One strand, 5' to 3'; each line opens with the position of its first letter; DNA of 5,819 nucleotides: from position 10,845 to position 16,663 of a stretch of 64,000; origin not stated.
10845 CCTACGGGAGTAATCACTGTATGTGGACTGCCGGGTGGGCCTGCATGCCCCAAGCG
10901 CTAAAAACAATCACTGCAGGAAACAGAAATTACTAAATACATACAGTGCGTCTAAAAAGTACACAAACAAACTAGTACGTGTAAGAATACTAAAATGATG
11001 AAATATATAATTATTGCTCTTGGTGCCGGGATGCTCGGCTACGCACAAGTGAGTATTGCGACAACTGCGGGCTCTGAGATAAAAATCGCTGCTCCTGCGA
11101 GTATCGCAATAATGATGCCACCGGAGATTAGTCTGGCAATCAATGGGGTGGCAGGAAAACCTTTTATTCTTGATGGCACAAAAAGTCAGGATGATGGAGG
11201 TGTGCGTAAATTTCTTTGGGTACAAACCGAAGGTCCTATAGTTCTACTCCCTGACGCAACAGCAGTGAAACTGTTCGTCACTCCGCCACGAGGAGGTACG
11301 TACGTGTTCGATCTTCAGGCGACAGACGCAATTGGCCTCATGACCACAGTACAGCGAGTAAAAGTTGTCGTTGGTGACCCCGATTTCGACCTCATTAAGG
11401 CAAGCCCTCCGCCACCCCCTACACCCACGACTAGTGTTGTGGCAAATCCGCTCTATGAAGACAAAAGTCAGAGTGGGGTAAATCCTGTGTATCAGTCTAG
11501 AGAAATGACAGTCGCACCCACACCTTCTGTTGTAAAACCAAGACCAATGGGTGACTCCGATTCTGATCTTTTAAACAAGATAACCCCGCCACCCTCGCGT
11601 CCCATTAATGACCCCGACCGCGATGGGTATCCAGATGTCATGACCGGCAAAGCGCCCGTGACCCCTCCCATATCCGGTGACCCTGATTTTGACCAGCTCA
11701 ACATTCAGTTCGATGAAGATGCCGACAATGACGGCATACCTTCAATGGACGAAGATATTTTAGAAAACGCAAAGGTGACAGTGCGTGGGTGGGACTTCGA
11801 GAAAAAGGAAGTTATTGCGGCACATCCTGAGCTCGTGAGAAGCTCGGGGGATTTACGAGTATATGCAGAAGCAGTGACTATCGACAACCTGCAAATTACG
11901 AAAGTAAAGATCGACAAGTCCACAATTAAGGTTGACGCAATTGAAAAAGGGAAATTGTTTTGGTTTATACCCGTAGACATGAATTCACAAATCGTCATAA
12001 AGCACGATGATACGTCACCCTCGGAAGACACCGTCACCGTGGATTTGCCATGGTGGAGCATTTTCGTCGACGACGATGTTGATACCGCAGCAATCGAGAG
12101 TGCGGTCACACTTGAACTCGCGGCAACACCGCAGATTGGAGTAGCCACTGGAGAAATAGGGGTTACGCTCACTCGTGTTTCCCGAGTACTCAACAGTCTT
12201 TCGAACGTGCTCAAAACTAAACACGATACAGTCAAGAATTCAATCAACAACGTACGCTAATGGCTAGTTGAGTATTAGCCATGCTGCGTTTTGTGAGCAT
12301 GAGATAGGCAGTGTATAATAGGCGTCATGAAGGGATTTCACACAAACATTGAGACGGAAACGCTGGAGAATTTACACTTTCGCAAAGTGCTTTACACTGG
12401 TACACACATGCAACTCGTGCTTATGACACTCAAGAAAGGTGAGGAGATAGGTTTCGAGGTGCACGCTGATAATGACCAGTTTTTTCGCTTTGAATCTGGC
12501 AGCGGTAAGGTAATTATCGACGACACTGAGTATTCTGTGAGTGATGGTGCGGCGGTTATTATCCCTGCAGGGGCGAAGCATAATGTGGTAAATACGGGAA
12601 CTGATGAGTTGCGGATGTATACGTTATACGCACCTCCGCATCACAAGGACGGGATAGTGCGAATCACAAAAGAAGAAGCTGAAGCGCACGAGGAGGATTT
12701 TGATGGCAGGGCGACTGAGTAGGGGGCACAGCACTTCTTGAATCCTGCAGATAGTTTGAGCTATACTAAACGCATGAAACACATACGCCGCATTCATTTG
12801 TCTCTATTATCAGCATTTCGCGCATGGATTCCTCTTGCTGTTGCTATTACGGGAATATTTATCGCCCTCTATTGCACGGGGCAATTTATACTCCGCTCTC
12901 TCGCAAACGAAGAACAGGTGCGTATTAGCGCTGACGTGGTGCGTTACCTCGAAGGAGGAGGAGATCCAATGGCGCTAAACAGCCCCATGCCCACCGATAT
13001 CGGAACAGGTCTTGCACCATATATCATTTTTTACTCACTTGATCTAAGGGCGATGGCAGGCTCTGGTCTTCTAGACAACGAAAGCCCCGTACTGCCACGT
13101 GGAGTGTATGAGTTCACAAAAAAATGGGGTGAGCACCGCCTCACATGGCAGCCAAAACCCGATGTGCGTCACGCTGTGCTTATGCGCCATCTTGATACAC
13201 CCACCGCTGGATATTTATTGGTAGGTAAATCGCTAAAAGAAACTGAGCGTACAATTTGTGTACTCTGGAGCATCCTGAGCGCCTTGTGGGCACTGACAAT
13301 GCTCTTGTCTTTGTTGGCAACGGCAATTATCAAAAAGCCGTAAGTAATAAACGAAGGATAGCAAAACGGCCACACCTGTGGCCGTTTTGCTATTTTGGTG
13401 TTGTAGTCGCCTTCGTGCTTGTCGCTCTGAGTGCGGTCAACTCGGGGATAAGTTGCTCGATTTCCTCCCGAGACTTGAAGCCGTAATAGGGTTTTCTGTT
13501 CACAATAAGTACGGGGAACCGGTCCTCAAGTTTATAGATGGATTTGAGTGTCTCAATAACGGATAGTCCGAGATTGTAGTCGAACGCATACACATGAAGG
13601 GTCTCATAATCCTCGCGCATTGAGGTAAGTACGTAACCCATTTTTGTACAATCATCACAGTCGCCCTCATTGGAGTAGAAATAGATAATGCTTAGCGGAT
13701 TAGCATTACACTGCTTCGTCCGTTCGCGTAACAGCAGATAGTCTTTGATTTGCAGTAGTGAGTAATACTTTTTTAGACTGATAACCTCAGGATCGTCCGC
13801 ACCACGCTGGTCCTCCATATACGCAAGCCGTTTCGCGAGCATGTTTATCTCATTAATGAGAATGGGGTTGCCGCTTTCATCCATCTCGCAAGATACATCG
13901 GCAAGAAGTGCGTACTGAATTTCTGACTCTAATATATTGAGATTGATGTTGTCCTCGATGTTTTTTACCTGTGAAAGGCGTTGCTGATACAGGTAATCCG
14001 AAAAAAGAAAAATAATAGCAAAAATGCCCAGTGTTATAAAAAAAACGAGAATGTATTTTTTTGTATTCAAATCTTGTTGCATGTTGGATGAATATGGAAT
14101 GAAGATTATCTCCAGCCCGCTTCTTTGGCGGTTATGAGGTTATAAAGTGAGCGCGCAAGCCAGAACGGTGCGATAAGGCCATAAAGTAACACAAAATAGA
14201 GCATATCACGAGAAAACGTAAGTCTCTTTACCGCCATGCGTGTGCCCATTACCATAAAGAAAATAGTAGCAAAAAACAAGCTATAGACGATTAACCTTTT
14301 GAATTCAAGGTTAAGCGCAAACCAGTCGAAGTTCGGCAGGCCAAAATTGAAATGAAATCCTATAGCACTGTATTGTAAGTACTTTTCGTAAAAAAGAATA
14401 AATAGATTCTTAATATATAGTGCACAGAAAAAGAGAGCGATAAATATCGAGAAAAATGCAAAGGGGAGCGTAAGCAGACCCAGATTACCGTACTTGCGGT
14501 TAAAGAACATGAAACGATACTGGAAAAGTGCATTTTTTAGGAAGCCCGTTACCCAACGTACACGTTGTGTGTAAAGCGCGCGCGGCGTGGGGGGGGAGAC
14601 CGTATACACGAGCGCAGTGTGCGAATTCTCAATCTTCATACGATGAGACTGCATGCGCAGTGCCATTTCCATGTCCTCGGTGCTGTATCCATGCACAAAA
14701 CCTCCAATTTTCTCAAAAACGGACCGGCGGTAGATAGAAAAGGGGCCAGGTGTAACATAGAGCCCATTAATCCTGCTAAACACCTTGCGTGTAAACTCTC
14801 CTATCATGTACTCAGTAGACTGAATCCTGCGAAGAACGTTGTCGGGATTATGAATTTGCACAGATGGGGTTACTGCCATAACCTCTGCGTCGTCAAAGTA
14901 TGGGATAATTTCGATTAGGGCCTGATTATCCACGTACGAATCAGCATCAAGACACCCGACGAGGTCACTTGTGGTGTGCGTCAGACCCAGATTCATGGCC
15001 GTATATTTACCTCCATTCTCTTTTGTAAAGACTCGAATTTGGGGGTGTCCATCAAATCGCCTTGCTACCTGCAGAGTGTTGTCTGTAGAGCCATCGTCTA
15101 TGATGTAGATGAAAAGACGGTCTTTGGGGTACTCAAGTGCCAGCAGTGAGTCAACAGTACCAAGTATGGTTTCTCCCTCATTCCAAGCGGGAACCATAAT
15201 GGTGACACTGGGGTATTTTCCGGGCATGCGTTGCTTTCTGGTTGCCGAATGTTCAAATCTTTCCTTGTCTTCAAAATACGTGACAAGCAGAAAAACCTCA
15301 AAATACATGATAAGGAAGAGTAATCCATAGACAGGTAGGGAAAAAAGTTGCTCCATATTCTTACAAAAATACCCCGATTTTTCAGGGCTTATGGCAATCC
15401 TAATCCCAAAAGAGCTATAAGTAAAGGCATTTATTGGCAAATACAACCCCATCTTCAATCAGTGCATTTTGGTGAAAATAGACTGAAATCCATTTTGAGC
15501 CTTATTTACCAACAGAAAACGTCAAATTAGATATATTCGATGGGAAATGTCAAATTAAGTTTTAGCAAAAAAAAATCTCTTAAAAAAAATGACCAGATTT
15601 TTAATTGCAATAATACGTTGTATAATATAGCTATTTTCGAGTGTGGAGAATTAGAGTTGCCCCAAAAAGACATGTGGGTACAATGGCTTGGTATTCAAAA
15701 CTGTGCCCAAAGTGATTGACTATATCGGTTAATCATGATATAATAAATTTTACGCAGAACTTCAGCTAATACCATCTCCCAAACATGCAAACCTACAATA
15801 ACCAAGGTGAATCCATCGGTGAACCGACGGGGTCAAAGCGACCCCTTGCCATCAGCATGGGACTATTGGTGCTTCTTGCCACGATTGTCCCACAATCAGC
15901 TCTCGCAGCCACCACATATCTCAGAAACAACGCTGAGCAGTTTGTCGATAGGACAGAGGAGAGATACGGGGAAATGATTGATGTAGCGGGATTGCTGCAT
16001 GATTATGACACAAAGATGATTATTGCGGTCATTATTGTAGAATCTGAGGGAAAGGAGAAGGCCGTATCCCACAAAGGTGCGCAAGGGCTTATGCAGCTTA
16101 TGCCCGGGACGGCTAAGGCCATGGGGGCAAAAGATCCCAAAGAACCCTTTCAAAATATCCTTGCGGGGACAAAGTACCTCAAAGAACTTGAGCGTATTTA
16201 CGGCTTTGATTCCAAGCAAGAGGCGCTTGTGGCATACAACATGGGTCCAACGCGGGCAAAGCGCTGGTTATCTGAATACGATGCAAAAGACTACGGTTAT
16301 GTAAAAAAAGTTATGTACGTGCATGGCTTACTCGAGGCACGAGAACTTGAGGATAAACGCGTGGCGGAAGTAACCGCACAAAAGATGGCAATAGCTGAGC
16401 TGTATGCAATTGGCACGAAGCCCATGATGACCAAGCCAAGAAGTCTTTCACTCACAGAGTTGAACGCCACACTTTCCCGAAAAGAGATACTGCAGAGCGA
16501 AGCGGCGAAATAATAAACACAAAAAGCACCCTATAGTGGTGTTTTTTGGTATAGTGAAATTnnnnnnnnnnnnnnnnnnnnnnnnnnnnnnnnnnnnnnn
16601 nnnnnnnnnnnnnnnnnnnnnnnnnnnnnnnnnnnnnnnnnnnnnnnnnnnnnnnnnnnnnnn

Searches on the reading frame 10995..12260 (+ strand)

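Call 43: search_protein_families(library=pfam, proteins=[window:10995-12260:+], max_evalue=0.00001)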
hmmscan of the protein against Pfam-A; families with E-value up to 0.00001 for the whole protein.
window:10995-12260:+ (421 aa): 1 family
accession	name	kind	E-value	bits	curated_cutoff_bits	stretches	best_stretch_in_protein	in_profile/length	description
PF22352.2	K319L-like_PKD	-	1.2e-07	32.1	27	1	56-115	13-74/84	K319L-like, PKD domain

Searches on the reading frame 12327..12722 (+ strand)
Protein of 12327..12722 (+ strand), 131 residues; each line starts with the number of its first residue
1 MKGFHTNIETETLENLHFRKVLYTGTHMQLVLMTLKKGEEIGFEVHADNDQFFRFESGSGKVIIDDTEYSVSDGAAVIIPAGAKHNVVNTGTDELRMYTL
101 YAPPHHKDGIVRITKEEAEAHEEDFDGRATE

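Call 47: search_protein_families(library=pfam, proteins=[window:12327-12722:+], max_evalue=0.00001)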
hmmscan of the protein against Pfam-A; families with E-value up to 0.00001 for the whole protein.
window:12327-12722:+ (131 aa): 1 family
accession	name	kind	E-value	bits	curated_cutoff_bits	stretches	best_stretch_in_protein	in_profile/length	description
PF07883.17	Cupin_2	-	6e-16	58.4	27.2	1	32-100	2-69/70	Cupin domain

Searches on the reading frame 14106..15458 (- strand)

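Call 44: search_protein_families(library=pfam, proteins=[window:14106-15458:-], max_evalue=0.00001)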
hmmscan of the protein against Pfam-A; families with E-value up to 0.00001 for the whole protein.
window:14106-15458:- (450 aa): 6 families
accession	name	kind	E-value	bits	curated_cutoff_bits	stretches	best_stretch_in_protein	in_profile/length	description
PF13641.12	Glyco_tranf_2_3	-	1.7e-32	113.7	27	1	83-305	1-230/230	Glycosyltransferase like family 2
PF00535.33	Glycos_transf_2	-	5e-32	111.6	23.3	1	86-252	1-168/168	Glycosyl transferase family 2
PF13632.12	Glyco_trans_2_3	-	8.6e-20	71.8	27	1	169-348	4-153/198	Glycosyl transferase family group 2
PF03142.21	Chitin_synth_2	-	3.4e-10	39.6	27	0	157-246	195-287/527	Chitin synthase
PF13506.12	Glyco_transf_21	-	3.6e-08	33.5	21.7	1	151-302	18-172/174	Glycosyl transferase family 21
PF10111.15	Glyco_tranf_2_2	-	6.1e-08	32.9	27.3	1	98-288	15-218/276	Glycosyltransferase like family 2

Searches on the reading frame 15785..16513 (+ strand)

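Call 44: search_protein_families(library=pfam, proteins=[window:15785-16513:+], max_evalue=0.00001)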
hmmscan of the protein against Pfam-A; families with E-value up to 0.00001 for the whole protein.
window:15785-16513:+ (242 aa): 1 family
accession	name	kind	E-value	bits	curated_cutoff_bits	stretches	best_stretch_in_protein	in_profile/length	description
PF01464.25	SLT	-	1.8e-25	89.2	21.3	1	72-169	10-112/117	Transglycosylase SLT domain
